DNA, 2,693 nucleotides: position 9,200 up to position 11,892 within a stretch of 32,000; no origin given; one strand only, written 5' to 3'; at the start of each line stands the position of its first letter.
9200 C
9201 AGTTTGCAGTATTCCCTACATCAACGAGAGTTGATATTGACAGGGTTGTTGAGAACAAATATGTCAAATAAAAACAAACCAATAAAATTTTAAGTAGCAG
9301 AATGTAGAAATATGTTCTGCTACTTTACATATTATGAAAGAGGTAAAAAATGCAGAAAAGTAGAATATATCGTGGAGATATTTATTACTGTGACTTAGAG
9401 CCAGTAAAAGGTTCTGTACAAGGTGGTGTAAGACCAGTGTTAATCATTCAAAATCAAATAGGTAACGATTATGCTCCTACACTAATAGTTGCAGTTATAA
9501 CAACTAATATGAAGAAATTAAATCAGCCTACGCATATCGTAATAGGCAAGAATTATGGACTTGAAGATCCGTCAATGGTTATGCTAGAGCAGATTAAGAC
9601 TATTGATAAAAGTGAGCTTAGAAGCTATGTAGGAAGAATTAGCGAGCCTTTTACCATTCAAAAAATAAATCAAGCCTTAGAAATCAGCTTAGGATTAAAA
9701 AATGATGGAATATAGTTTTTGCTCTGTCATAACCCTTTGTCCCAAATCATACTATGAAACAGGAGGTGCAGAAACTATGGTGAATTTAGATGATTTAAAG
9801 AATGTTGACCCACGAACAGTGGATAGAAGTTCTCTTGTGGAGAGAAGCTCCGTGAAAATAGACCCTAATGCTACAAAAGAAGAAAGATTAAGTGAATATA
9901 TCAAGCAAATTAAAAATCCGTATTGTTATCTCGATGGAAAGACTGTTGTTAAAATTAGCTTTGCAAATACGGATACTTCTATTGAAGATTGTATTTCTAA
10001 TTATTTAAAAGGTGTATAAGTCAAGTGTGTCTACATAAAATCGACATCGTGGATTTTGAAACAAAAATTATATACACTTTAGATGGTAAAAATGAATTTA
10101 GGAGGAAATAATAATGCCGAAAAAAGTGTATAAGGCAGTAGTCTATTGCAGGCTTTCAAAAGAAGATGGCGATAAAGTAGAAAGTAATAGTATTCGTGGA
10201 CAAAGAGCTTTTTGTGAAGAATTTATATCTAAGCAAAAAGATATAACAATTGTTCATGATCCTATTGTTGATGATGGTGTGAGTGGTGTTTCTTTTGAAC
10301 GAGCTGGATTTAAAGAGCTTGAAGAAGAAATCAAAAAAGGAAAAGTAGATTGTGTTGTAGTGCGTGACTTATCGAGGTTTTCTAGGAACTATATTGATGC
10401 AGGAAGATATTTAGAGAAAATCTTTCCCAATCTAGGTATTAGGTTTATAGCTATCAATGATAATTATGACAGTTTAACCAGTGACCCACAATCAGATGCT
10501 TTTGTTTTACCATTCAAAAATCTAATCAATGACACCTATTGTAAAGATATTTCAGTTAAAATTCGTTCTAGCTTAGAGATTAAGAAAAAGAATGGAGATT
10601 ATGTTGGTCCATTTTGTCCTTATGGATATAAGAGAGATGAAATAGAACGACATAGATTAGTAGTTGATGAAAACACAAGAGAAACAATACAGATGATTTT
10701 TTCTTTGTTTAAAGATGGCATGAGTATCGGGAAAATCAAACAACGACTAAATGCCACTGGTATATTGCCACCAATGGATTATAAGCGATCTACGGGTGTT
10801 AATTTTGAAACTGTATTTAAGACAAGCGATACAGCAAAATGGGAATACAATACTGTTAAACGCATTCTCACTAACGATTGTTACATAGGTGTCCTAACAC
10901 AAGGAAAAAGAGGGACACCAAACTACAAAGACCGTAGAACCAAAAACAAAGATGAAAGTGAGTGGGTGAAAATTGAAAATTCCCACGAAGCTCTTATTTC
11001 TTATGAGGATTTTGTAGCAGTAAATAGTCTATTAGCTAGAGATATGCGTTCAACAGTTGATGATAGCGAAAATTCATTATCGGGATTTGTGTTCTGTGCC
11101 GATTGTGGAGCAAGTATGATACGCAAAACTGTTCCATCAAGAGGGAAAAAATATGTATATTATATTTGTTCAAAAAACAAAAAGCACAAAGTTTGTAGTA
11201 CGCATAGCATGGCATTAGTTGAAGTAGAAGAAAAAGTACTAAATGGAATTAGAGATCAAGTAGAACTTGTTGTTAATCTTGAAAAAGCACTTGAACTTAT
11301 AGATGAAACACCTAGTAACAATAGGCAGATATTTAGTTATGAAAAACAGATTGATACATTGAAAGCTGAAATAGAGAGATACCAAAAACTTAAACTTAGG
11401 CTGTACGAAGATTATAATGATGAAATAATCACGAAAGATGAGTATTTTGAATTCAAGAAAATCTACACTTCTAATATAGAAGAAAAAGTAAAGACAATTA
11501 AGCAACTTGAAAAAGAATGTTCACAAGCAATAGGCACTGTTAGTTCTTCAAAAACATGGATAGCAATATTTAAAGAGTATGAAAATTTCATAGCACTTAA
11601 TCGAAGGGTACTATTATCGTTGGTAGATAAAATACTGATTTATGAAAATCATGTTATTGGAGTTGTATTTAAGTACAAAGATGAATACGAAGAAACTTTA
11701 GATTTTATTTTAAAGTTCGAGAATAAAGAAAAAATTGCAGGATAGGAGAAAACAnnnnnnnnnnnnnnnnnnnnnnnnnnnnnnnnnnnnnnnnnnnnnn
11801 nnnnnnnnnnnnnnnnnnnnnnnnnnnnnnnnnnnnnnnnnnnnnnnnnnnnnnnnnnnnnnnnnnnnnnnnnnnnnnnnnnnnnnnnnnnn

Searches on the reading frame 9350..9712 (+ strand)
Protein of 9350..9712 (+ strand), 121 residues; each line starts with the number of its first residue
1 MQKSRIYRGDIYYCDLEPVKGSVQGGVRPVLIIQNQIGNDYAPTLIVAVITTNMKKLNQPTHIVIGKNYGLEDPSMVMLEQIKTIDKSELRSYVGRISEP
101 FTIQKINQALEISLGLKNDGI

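Call 5: search_protein_families(library=pfam, proteins=[window:9350-9712:+])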
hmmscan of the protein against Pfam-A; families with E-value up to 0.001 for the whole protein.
window:9350-9712:+ (121 aa): 1 family
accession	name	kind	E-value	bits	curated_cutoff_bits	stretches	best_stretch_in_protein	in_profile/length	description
PF02452.23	PemK_toxin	-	5.1e-29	101.1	23.1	1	8-113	2-108/109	PemK-like, MazF-like toxin of type II toxin-antitoxin system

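Call 76: search_protein_families(library=padloc, proteins=[window:9350-9712:+], max_evalue=0.001)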
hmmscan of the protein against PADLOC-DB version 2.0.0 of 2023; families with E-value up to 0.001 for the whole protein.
window:9350-9712:+ (121 aa): 0 families

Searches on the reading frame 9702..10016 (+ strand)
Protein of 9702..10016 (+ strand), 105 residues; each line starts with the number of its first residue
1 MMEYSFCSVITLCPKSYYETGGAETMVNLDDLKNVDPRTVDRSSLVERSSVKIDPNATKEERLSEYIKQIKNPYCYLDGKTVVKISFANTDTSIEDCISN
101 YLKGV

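Call 5: search_protein_families(library=pfam, proteins=[window:9702-10016:+])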
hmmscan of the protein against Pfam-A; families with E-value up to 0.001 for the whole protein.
window:9702-10016:+ (105 aa): 1 family
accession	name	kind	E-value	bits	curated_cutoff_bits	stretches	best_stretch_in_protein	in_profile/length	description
PF21757.2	DUF6870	-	2.9e-29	101.2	24.4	1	32-102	1-71/71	Family of unknown function (DUF6870)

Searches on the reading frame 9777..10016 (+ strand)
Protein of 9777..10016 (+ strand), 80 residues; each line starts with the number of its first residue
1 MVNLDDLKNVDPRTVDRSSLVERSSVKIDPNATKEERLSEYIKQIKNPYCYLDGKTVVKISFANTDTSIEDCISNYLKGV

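Call 76: search_protein_families(library=padloc, proteins=[window:9777-10016:+], max_evalue=0.001)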
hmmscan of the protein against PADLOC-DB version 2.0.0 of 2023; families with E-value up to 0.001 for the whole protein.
window:9777-10016:+ (80 aa): 0 families

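Call 77: search_protein_families(library=phrogs, proteins=[window:9777-10016:+], max_evalue=0.001)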
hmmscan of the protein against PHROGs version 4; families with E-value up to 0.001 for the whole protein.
window:9777-10016:+ (80 aa): 0 families

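Call 91: predict_structure(protein=window:9777-10016:+)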
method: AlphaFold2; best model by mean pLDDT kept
length: 80 residues; sequences in the alignment: 1
mean_pLDDT: 58.0   pTM: 0.34
mean pLDDT of the five models: 58.0, 55.9, 53.2, 49.8, 49.6
residues with pLDDT >= 90: 0; 70-90: 2; 50-70: 64; < 50: 14
segments of 3 or more residues with pLDDT < 50: 1-4, 21-25
pLDDT, mean of each block of 10 residues (from residue 1): 51 53 55 68 61 62 56 57
secondary structure, 60 per line:
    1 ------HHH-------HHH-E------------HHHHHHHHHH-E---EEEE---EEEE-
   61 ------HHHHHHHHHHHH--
elements in order: H34-43 E49-52 E56-59 H67-78

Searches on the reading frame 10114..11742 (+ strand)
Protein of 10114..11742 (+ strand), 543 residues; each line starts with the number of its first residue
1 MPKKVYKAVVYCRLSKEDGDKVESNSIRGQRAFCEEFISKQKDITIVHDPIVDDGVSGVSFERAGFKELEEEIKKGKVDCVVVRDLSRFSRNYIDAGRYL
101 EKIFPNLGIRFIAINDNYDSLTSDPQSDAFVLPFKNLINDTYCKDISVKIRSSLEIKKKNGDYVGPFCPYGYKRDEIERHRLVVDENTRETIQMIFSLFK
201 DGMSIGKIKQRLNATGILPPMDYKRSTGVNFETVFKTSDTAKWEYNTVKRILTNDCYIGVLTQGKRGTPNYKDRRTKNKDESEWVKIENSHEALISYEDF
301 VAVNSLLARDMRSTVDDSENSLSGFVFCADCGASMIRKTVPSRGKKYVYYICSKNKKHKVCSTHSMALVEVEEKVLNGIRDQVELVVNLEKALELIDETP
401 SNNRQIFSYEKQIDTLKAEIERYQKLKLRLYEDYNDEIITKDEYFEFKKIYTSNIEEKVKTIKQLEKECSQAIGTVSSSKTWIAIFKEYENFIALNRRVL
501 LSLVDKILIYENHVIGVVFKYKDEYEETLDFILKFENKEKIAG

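Call 5: search_protein_families(library=pfam, proteins=[window:10114-11742:+])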
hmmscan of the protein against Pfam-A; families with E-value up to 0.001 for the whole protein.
window:10114-11742:+ (543 aa): 4 families
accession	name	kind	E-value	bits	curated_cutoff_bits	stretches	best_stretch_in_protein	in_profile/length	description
PF07508.19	Recombinase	-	1.4e-23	83.5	21.1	1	187-308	2-100/102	Recombinase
PF00239.26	Resolvase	-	1e-22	81.3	23.3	1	8-162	1-144/145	Resolvase, N terminal domain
PF13408.12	Zn_ribbon_recom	-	1e-13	51.8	25.3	1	322-380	2-58/58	Recombinase zinc beta ribbon domain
PF14287.11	DUF4368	-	0.00022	21.9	25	1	476-513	9-46/67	Domain of unknown function (DUF4368)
